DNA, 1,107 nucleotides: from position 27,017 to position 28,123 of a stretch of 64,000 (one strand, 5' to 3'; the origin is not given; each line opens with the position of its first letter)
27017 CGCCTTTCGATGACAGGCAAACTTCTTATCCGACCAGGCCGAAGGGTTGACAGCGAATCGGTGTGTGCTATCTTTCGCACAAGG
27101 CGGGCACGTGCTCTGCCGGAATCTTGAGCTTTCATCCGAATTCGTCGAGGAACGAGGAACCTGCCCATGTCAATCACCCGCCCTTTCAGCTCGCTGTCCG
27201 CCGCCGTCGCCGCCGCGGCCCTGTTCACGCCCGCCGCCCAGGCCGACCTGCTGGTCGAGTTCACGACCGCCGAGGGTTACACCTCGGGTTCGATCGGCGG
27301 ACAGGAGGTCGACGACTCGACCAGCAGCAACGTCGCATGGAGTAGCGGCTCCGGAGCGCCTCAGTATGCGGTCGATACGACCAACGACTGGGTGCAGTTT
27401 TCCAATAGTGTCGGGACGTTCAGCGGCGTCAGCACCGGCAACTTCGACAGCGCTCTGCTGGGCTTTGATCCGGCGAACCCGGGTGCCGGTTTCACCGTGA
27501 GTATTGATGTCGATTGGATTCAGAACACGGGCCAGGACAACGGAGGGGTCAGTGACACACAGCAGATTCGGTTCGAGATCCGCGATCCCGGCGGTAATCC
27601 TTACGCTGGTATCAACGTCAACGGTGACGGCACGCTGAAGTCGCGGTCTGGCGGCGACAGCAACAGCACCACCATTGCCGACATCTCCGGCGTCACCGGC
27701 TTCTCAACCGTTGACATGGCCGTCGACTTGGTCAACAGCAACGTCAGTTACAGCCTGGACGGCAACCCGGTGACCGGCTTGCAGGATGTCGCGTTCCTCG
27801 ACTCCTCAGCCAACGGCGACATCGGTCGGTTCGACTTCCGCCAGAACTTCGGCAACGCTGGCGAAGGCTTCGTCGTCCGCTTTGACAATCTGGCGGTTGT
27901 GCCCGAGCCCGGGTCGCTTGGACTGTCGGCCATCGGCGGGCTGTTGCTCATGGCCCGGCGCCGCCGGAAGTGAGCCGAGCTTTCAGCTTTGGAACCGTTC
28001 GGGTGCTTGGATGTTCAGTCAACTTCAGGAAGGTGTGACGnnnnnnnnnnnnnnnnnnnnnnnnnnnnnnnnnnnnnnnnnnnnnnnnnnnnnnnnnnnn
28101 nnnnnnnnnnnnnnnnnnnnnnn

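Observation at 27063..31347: Recurring module: PEP-CTERM lectin-like protein, then DUF1559/H-X9-DG pseudopilin, then GH9-like enzyme (archetype copy)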

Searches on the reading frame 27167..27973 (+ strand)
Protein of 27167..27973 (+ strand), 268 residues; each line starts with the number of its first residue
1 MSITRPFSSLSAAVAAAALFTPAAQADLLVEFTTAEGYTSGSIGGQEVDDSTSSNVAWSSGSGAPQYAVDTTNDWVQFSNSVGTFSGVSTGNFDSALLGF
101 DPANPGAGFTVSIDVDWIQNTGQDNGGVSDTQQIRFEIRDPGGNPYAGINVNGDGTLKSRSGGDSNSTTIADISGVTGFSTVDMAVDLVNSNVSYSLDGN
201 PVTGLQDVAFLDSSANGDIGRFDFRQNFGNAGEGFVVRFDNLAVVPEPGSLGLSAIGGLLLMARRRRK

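Call 11: search_protein_families(library=pfam, proteins=[window:27167-27973:+], max_evalue=0.01)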
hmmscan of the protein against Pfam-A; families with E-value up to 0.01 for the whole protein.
window:27167-27973:+ (268 aa): 1 family
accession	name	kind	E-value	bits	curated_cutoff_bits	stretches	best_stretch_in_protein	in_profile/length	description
PF07589.16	PEP-CTERM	-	6e-05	23.4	20.7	1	245-267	2-24/24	PEP-CTERM motif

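Call 12: search_protein_families(library=ncbifam, proteins=[window:27167-27973:+], max_evalue=0.01)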
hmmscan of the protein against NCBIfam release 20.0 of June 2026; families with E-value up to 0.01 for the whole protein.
window:27167-27973:+ (268 aa): 5 families
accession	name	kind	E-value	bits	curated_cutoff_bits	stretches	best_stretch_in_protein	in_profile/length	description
TIGR02595.1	PEP_CTERM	domain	5.1e-05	23.8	16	1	245-268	1-24/24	PEP-CTERM sorting domain-containing protein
NF038125.1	PEP_CTERM_THxN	subfamily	0.00019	21.1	85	0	10-268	4-246/246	THxN family PEP-CTERM protein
NF038129.1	PEP_NF038129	equivalog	0.00043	20.2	65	1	213-268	136-194/194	NF038129 family PEP-CTERM protein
NF038120.1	PEP_CTERM_QFxxD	subfamily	0.001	19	80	1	239-267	185-215/215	NF038120 family PEP-CTERM protein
NF038121.1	PEP_CTERM_LEVG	equivalog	0.0067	15.7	100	0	204-268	193-255/258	LEVG family PEP-CTERM protein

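Call 16: find_encoding_contigs(protein=window:27167-27973:+, flank=10000, max_places=6)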
Protein window:27167-27973:+ (268 aa): 6 contigs read that carry it; 5 places shown.
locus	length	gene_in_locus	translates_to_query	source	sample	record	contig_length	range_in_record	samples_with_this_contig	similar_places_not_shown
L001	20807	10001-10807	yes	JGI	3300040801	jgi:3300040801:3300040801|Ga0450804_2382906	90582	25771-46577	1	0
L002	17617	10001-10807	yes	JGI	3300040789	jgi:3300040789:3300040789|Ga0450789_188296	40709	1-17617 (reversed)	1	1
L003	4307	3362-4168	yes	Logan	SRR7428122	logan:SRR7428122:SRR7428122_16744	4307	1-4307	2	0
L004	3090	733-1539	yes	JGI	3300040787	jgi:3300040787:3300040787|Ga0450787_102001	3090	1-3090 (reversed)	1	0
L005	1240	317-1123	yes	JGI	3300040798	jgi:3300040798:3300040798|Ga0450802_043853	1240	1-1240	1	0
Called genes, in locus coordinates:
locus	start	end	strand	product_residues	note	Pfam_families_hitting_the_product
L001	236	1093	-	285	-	PF00005:ABC_tran, PF02463:SMC_N (faint), PF13304:AAA_21 (faint)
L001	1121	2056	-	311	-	PF07963:N_methyl (weak), PF07596:SBP_bac_10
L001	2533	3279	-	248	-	-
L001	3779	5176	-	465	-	-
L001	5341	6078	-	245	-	-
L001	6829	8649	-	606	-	PF03200:Glyco_hydro_63 (faint), PF22422:MGH1-like_GH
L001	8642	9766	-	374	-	PF00356:LacI, PF00532:Peripla_BP_1, PF13377:Peripla_BP_3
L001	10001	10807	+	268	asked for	-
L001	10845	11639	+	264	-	PF07963:N_methyl (weak)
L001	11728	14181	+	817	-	PF02927:CelD_N (weak), PF00759:Glyco_hydro_9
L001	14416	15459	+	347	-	-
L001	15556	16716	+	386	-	PF17805:AsnC_trans_reg2 (faint)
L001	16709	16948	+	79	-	-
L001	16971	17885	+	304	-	PF01416:PseudoU_synth_1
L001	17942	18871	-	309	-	PF16697:Yop-YscD_cpl (weak), PF00498:FHA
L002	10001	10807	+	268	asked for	-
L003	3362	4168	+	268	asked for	-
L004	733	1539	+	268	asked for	-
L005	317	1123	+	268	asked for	-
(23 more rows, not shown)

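Call 17: find_homologous_proteins(query=window:27167-27973:+, max_evalue=0.001)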
Query window:27167-27973:+: 5391 candidates shared short words with the query, none scored E <= 0.001.
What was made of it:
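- Tried and rejected: A word-indexed homologue search with PEP3 returned nothing (call 17).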

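Call 25: search_protein_representatives(protein=window:27167-27973:+)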
Query: 268 residues. Proteins with E-value up to 0.001 (for the whole library): 26; up to 1e-10: 4; up to 1e-30: 2. The best 26 are listed.
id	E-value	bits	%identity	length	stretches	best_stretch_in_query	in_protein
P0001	7.2e-46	173.2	100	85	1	184-268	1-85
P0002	1.9e-39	152.1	41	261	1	17-268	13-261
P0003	3.9e-24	101.9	34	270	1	19-266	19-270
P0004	2.9e-11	59.8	32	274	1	17-267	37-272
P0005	4.5e-07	46.0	34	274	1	10-263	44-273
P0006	1.5e-06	44.3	29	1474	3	170-250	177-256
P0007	7.6e-06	42.0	38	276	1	6-268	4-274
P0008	1.2e-05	41.4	37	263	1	166-265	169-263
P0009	1.6e-05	41.0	30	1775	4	56-123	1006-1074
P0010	1.6e-05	41.0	36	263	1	164-267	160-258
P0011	4.5e-05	39.5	30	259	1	10-267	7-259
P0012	4.7e-05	39.4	43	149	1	190-267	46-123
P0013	5.8e-05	39.1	35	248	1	119-267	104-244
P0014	1.7e-04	37.6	32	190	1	122-267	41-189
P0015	3.6e-04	36.5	28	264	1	7-266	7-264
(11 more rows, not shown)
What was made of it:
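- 27167..27973 (+): PEP3: 268-aa secreted PEP-CTERM protein whose body models as a ConA-like beta jelly roll (archetype copy). The family is rare: 26 hits among 1.84e9 representatives (call 25).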

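Call 29: find_encoding_contigs(protein=P0002, flank=6000, max_places=4)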
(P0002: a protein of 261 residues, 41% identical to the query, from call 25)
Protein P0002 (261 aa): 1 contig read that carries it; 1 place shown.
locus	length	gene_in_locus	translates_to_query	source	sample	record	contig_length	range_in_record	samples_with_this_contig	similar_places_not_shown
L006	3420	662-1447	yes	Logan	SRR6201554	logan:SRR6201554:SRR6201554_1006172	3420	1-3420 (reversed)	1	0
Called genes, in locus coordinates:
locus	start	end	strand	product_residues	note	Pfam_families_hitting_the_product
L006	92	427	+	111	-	-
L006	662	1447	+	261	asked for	-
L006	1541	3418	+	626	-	?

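Call 30: find_encoding_contigs(protein=P0003, flank=6000, max_places=4)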
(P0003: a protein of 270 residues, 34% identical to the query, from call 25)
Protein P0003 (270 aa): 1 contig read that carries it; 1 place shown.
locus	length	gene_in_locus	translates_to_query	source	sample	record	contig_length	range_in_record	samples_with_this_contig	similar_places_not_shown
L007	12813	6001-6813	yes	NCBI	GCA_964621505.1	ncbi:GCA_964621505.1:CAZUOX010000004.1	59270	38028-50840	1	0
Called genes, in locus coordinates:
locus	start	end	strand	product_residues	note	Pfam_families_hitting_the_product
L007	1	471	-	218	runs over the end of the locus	PF01081:Aldolase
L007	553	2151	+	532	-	PF06739:SBBP (faint)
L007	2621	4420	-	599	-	PF03200:Glyco_hydro_63 (faint), PF22422:MGH1-like_GH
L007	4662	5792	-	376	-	PF13377:Peripla_BP_3, PF12833:HTH_18, PF00165:HTH_AraC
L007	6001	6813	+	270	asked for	PF07589:PEP_exosort_dom (weak)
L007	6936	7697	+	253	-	PF07963:N_methyl (weak)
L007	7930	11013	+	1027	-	PF02927:CelD_N, PF00759:Glyco_hydro_9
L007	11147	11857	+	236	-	-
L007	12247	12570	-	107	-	PF00216:Bac_DNA_binding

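Call 33: predict_structure(alignment_id=A1)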
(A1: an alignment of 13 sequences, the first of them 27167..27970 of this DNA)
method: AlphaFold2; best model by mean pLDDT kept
length: 268 residues; sequences in the alignment: 13
mean_pLDDT: 70.8   pTM: 0.71
mean pLDDT of the five models: 70.8, 70.5, 69.9, 69.4, 66.8
residues with pLDDT >= 90: 31; 70-90: 102; 50-70: 116; < 50: 19
segments of 3 or more residues with pLDDT < 50: 123-128, 210-218
pLDDT, mean of each block of 10 residues (from residue 1): 56 58 65 90 78 63 67 87 54 67 71 87 49 73 73 84 69 89 85 87 65 46 57 76 75 67 74
secondary structure, 60 per line:
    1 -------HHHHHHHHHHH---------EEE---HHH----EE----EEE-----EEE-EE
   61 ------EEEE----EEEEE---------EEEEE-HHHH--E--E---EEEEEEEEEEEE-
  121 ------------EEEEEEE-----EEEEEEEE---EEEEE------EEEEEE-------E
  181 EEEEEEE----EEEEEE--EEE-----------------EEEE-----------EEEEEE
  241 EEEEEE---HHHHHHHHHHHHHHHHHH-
elements in order: H8-18 E28-30 E47-49 E55-57 E67-70 E75-79 E89-93 H95-98 E108-119 E133-139 E145-152 E156-160 E167-172 E180-187 E192-197 E200-202 E220-223 E235-246 H250-267
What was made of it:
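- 27167..27973 (+): AF2 model pLDDT 70.8, pTM 0.71, all-beta (call 33).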

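Call 38: fold_search(model_id=the predicted structure, library=pdb)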
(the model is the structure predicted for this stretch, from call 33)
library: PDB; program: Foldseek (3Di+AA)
matches with E <= 10: 1512; with E <= 0.001: 155
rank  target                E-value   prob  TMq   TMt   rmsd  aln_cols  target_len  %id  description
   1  5mqr                  7.0e-08  1.00  0.48  0.13   4.4       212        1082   15  Sialidase BT_1020 (released 2017-03-22)
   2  1mr5                  2.5e-07  1.00  0.46  0.22  10.9       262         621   13  Orthorhombic form of Trypanosoma cruzi trans-sialidase (released 2003-03-18)
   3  2ags                  2.5e-07  1.00  0.44  0.21  11.8       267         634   13  Trypanosoma rangeli Sialidase in Complex with 2-Keto-3-deoxy-D-glycero-D-galacto-2,3-difluoro-nononic acid (2,3-difluoro (released 2005-11-22)
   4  1s0i_A                3.7e-07  1.00  0.44  0.21   6.5       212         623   15  Trypanosoma cruzi trans-sialidase in complex with sialyl-lactose (Michaelis complex) (released 2004-05-18)
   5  1ms1_A                5.8e-07  1.00  0.44  0.22  11.0       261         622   14  Monoclinic form of Trypanosoma cruzi trans-sialidase, in complex with 3-deoxy-2,3-dehydro-N-acetylneuraminic acid (DAN (released 2003-03-25)
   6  8r43_A                6.1e-07  1.00  0.43  0.49   4.2       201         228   17  Crystal structure of Paradendryphiella salina PL7C alginate lyase mutant H110N in complex with tri-mannuronic acid (released 2024-01-17)
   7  7nm6_A                6.5e-07  1.00  0.47  0.54   6.6       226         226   18  Crystal structure of Paradendryphiella salina PL7A alginate lyase mutant Y223F in complex with di-mannuronic acid (released 2022-03-02)
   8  1ms9_A                6.9e-07  1.00  0.44  0.21   6.6       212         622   15  Triclinic form of Trypanosoma cruzi trans-sialidase, in complex with lactose (released 2003-03-25)
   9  1mz5                  6.9e-07  1.00  0.42  0.21  11.6       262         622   14  Trypanosoma rangeli sialidase (released 2002-10-16)
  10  8bzk                  7.3e-07  1.00  0.43  0.49   4.3       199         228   16  Crystal structure of Paradendryphiella salina PL7C alginate lyase with sulphate bound in the active site (released 2023-12-27)
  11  1ms5_A                7.3e-07  1.00  0.44  0.21   8.6       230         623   13  Triclinic form of Trypanosoma cruzi trans-sialidase, soaked with N-acetylneuraminyl-a-2,3-thio-galactoside (NA-S-Gal) (released 2003-03-25)
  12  8pc8_A                1.0e-06  1.00  0.44  0.50   4.8       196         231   17  Crystal structure of Paradendryphiella salina PL7C alginate lyase soaked with hexamannuronic acid (released 2023-07-12)
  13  6ywf                  1.0e-06  1.00  0.45  0.52   5.0       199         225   17  Crystal structure of Paradendryphiella salina PL7A alginate lyase (released 2021-05-12)
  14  3b69                  1.1e-06  1.00  0.45  0.21   6.5       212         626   15  T cruzi Trans-sialidase complex with benzoylated NANA derivative (released 2008-05-13)
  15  8pcx_A                1.1e-06  1.00  0.43  0.48   4.7       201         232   18  Crystal structure of Paradendryphiella salina PL7C alginate lyase soaked with tetramannuronic acid (released 2023-07-12)
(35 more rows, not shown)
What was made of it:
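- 27167..27973 (+): Foldseek E 7e-8 to 1e-5 against sialidase lectin domains, PL7 lyases, CBM40 and BoNT Hc-N (call 38).
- On Concanavalin A-like lectin/glucanase fold (for PEP3): The top 50 listed are predominantly ConA-like/jelly-roll domains, with target-normalised TM 0.47-0.54 for the single-domain PL7 and CBM40 hits (calls 33, 38).
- PEP3 has a ConA-like fold: calls 33, 38. The best structural matches are non-catalytic lectin domains of sialidases (call 38).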

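Call 39: find_encoding_contigs(protein=P0004, flank=6000, max_places=3)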
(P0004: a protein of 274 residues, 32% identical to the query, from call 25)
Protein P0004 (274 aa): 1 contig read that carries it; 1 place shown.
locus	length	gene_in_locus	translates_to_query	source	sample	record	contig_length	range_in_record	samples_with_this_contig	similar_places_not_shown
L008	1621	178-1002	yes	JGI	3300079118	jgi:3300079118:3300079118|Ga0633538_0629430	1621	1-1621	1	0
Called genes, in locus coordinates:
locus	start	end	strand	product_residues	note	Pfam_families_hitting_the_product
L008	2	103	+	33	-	?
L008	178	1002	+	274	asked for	PF07589:PEP_exosort_dom (faint)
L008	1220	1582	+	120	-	-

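Call 40: find_encoding_contigs(protein=P0007, flank=6000, max_places=3)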
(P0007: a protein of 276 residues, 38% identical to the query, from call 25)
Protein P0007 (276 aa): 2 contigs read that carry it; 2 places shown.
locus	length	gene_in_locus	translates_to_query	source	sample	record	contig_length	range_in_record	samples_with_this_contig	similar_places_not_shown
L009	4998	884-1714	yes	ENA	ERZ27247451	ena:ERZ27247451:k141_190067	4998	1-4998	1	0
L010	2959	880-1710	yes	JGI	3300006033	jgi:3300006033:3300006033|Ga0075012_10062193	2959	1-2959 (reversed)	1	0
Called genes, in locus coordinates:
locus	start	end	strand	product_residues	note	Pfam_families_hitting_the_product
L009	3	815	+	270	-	?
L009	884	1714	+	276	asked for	-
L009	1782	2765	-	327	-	PF10114:PocR, PF12833:HTH_18, PF00165:HTH_AraC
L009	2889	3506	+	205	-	-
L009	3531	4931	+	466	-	PF01946:Thi4 (faint), PF00070:Pyr_redox (faint), PF00890:FAD_binding_2 (weak), PF01134:GIDA (weak), PF01266:DAO (weak), PF12831:FAD_oxidored, PF13450:NAD_binding_8 (weak)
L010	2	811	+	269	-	?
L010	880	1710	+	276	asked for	-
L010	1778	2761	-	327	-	PF10114:PocR, PF12833:HTH_18, PF00165:HTH_AraC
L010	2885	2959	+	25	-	?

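Call 41: find_encoding_contigs(protein=P0011, flank=6000, max_places=3)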
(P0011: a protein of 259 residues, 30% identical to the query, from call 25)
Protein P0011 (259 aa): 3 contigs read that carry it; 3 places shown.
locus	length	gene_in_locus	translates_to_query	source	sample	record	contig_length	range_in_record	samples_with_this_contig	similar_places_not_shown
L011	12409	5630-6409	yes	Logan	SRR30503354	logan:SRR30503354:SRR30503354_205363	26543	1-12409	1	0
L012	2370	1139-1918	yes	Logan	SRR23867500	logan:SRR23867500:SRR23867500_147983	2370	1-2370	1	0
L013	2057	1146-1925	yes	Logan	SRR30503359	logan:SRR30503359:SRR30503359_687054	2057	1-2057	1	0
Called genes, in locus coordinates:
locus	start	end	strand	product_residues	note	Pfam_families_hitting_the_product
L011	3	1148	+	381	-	?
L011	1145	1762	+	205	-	PF10741:T2SSM_b (weak)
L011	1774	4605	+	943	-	PF21305:type_II_gspD_N0 (weak), PF03958:Secretin_N, PF00263:Secretin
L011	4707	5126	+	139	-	PF24441:DUF7560 (faint)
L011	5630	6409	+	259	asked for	-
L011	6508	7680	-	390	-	PF00155:Aminotran_1_2, PF01041:DegT_DnrJ_EryC1 (weak)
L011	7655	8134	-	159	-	PF01037:AsnC_trans_reg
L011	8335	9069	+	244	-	PF00588:SpoU_methylase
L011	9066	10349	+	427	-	PF13439:Glyco_transf_4, PF13579:Glyco_trans_4_4, PF20706:GT4-conflict (weak), PF00534:Glycos_transf_1, PF13692:Glyco_trans_1_4, PF13524:Glyco_trans_1_2 (weak)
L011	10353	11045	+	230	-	PF00005:ABC_tran, PF02463:SMC_N (faint), PF13304:AAA_21 (faint)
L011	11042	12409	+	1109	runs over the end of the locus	PF02687:FtsX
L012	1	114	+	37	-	?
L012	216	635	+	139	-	PF24441:DUF7560 (faint)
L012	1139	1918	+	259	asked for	-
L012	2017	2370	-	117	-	?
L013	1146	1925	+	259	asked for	-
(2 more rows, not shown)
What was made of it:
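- A PEP3-family member lies just downstream of a secretin/T2SSM-like cluster (call 41).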

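Call 48: search_protein_families(library=pfam, proteins=[L007:7930-11013:+, L007:11147-11857:+], max_evalue=0.1)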
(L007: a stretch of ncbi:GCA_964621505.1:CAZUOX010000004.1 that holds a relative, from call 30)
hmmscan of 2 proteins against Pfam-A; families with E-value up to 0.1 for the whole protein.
L007:7930-11013:+ (1027 aa): 2 families
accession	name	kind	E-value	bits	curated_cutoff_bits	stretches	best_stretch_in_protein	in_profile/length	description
PF00759.25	Glyco_hydro_9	-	4.8e-17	62.8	27.7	1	609-968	49-416/444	Glycosyl hydrolase family 9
PF02927.20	CelD_N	-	3.5e-10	40.9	24.6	1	417-519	3-84/86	Cellulase N-terminal ig-like domain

L007:11147-11857:+ (236 aa): 0 families

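Call 54: find_related_loci(query=A3, collection=metagenome_contigs, flank=8000)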
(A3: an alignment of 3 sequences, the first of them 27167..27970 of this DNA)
Query A3 (268 aa) in metagenome_contigs; peptide patterns used: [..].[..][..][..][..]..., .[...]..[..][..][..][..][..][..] (x = any residue, [..] = any of these).
137 stretches matched a pattern; 1 encode a relative of the query (tblastn E <= 1e-3); 1 distinct loci.
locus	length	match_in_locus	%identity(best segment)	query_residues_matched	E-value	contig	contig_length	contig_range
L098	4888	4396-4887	43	28-199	2e-40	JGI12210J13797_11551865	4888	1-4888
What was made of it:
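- Tried and rejected: The 3-sequence version found a single metagenome locus, cut after the PEP gene (call 54).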
